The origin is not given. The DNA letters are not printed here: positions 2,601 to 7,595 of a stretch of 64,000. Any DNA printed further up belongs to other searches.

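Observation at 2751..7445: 1564-aa nuclease + STAND NTPase + helical-repeat protein on a tRNA island: candidate Avs-like antiphage sensor-effector of a possibly undescribed subtype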

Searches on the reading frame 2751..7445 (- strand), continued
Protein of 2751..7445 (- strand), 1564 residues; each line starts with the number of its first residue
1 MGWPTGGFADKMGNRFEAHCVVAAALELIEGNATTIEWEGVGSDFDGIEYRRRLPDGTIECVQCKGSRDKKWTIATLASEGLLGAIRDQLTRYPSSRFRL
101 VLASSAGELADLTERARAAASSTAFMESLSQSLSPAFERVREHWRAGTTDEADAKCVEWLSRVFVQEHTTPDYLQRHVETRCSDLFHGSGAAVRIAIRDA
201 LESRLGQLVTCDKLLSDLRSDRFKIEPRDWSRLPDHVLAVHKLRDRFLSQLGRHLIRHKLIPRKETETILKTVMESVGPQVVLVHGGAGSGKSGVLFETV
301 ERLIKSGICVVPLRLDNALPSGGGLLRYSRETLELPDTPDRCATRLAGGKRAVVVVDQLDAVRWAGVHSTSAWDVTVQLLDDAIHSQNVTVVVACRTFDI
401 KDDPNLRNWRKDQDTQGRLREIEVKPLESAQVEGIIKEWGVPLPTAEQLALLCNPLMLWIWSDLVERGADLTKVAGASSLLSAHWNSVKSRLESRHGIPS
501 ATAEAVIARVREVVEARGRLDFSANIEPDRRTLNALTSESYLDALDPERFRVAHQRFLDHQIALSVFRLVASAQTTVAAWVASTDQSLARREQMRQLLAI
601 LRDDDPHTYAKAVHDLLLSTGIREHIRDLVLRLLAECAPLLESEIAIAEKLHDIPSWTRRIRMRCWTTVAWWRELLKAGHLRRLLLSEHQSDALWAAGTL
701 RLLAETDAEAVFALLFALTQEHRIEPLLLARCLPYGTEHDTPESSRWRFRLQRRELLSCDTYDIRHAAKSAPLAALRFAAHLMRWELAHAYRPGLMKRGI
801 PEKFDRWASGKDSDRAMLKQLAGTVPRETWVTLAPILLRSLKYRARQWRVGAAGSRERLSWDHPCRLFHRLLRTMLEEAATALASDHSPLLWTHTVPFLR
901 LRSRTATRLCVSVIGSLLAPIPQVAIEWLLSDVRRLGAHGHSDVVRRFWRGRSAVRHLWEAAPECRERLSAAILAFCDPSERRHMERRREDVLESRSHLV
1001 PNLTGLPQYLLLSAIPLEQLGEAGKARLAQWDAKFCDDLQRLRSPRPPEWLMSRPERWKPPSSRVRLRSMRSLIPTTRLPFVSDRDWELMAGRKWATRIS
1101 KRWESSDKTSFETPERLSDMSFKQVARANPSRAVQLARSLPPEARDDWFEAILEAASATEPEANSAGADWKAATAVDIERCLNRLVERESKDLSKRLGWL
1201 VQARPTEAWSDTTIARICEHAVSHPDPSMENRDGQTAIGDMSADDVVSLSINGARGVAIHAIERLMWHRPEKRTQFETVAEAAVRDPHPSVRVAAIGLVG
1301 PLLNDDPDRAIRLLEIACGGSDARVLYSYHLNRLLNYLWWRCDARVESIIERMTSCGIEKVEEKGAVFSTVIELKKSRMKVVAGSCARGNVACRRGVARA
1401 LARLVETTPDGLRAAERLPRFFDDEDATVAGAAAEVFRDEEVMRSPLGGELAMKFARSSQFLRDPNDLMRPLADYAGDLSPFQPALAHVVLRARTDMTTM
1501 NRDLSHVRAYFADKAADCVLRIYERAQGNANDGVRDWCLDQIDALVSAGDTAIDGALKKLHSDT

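Call 42: search_protein_families(library=pfam, alignment_id=A1, max_evalue=0.01)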
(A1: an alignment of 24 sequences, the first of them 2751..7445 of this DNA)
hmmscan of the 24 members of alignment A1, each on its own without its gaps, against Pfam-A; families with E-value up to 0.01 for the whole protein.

A. member 1, window:2751-7445:- (1564 aa): 1 family
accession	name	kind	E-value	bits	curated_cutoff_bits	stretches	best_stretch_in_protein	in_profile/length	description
PF25199.1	nSTAND_NTPase5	-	0.00016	21.9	34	1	259-321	18-84/145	Novel STAND NTPase 5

B. families by the number of members that match (of 24 scanned): 22 families
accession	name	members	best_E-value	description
PF25199.1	nSTAND_NTPase5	17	3.7e-07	Novel STAND NTPase 5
PF13191.12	AAA_16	17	3.1e-06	AAA ATPase domain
PF02985.28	HEAT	9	1.8e-09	HEAT repeat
PF13401.12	AAA_22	8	0.00016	AAA domain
PF20703.3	nSTAND1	7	1.9e-05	Novel STAND NTPase 1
PF00004.35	AAA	6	0.00011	ATPase family associated with various cellular activities (AAA)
PF05729.18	NACHT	5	5.8e-05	NACHT domain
PF13513.12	HEAT_EZ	4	1.3e-08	HEAT-like repeat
PF13646.12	HEAT_2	4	1.6e-06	HEAT repeats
PF12717.13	Cnd1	4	0.00029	non-SMC mitotic condensation complex subunit 1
PF13604.12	AAA_30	3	0.0026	AAA domain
PF01602.26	Adaptin_N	1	2.7e-05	Adaptin N terminal region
PF01637.24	ATPase_2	1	0.00046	ATPase domain predominantly from Archaea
PF13238.12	AAA_18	1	0.00073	AAA domain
PF12775.13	AAA_7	1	0.00088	P-loop containing dynein motor region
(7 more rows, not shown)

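Call 48: search_protein_families(library=padloc, alignment_id=A1, max_evalue=0.001)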
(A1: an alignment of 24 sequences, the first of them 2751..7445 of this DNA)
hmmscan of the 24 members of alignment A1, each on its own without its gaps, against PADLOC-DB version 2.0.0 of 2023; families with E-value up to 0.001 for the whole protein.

A. member 1, window:2751-7445:- (1564 aa): 1 family
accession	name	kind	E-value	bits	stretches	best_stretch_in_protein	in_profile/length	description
PDLC04700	PDC-M54A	-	5e-09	31.7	1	271-406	309-437/1657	-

B. families by the number of members that match (of 24 scanned): 8 families
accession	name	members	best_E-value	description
PDLC04700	PDC-M54A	20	3.1e-18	-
PDLC04702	PDC-M54A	15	5e-29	-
PDLC02164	Avs2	3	7.6e-06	-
PDLC02161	Avs2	2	4.4e-05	-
PDLC03925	OloA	1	0.00046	-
PDLC04231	IetA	1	0.00059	-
PDLC04200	HEC-01B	1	0.00062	-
PDLC02162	Avs2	1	0.0008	-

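Call 53: find_encoding_contigs(protein=P0011, flank=10000, max_places=2)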
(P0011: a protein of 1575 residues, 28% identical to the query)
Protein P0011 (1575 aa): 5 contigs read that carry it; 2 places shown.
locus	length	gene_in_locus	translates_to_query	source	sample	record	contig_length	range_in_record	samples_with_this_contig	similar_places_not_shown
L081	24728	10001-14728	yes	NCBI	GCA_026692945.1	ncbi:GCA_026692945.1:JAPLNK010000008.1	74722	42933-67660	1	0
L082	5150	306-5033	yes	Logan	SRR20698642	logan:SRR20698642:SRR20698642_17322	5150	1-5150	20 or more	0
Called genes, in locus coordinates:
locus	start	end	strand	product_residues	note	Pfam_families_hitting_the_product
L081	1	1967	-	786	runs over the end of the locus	PF11104:PilM_2, PF14450:FtsA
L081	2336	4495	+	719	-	PF12895:ANAPC3 (faint), PF13428:TPR_14 (faint), PF14559:TPR_19 (faint), PF13181:TPR_8 (faint)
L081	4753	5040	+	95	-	PF14076:DUF4258 (weak)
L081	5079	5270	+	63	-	-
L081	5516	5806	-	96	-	-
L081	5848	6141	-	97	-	-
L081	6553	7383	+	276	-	-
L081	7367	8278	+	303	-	PF13431:TPR_17 (faint), PF13428:TPR_14 (faint), PF13181:TPR_8 (faint), PF13432:TPR_16 (faint), PF13424:TPR_12 (faint), PF00515:TPR_1, PF07719:TPR_2 (weak), PF13414:TPR_11 (weak)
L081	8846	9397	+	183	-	PF03050:DDE_Tnp_IS66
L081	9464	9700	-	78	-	-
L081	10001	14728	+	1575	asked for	-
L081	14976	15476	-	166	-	PF13474:SnoaL_3 (weak), PF14534:DUF4440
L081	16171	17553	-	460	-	PF07394:DUF1501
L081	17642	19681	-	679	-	PF00795:CN_hydrolase, PF02540:NAD_synthase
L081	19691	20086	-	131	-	PF08332:CaMKII_AD, PF13474:SnoaL_3, PF14534:DUF4440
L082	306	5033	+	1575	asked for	-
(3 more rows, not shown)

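Call 54: find_encoding_contigs(protein=P0004, flank=10000, max_places=2)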
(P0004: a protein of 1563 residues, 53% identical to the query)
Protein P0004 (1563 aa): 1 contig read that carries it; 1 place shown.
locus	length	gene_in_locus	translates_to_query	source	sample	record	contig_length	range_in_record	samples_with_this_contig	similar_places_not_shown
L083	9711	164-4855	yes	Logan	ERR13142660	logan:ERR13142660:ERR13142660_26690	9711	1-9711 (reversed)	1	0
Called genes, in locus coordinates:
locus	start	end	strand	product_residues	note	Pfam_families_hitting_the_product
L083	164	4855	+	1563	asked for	PF25199:nSTAND_NTPase5 (faint)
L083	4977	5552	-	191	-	-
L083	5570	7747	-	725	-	PF00515:TPR_1 (faint), PF07719:TPR_2 (faint), PF13428:TPR_14 (faint), PF14559:TPR_19 (faint), PF25058:ARM_TT21 (faint), PF13424:TPR_12 (weak)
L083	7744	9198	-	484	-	PF10463:Peptidase_U49 (weak)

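Call 55: find_encoding_contigs(protein=P0006, flank=10000, max_places=3)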
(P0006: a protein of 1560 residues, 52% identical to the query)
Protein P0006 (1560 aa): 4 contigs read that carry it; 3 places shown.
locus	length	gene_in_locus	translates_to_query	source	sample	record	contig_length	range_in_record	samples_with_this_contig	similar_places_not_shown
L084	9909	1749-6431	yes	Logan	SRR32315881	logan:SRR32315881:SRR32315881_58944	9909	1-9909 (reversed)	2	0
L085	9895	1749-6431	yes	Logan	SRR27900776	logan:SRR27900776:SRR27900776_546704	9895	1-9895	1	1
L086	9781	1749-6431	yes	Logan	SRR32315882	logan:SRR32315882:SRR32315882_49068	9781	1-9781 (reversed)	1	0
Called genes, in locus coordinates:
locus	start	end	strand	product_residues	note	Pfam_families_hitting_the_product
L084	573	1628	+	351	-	PF22007:DUF6930 (weak), PF23988:DUF7309 (weak)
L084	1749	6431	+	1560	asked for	-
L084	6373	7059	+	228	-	-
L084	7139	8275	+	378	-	-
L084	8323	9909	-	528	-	?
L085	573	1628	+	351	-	PF22007:DUF6930 (weak), PF23988:DUF7309 (weak)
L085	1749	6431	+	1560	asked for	-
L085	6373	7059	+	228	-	-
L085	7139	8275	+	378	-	-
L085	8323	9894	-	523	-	?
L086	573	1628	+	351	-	PF22007:DUF6930 (weak), PF23988:DUF7309 (weak)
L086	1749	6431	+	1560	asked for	-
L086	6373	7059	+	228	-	-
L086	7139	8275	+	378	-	-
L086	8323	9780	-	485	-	?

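Call 56: find_encoding_contigs(protein=P0008, flank=10000, max_places=2)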
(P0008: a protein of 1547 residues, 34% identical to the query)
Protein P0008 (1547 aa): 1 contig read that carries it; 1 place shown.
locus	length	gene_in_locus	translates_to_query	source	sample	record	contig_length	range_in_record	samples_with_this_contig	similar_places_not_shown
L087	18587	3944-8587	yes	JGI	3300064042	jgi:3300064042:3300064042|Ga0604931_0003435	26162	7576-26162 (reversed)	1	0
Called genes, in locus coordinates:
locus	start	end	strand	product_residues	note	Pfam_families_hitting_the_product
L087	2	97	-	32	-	?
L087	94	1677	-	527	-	PF00239:Resolvase, PF07508:Recombinase, PF13408:Zn_ribbon_recom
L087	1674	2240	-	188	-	PF11149:DUF2924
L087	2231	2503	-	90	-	-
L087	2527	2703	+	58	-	-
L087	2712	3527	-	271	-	PF13489:Methyltransf_23, PF01209:Ubie_methyltran (weak), PF08241:Methyltransf_11, PF08242:Methyltransf_12, PF13649:Methyltransf_25, PF13847:Methyltransf_31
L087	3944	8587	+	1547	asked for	-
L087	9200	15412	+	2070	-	PF20703:nSTAND1, PF24782:WD40_MABP1-WDR62_2nd, PF24805:EIF3I, PF24807:WD40_CDC20-Fz, PF24814:WD40_Prp19, PF25172:Beta-prop_WDR3_2nd, PF25173:Beta-prop_WDR3_1st, PF25174:Beta-prop_THOC3, +115 more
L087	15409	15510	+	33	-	-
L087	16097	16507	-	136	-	-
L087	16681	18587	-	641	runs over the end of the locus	PF19955:EAD1, PF13365:Trypsin_2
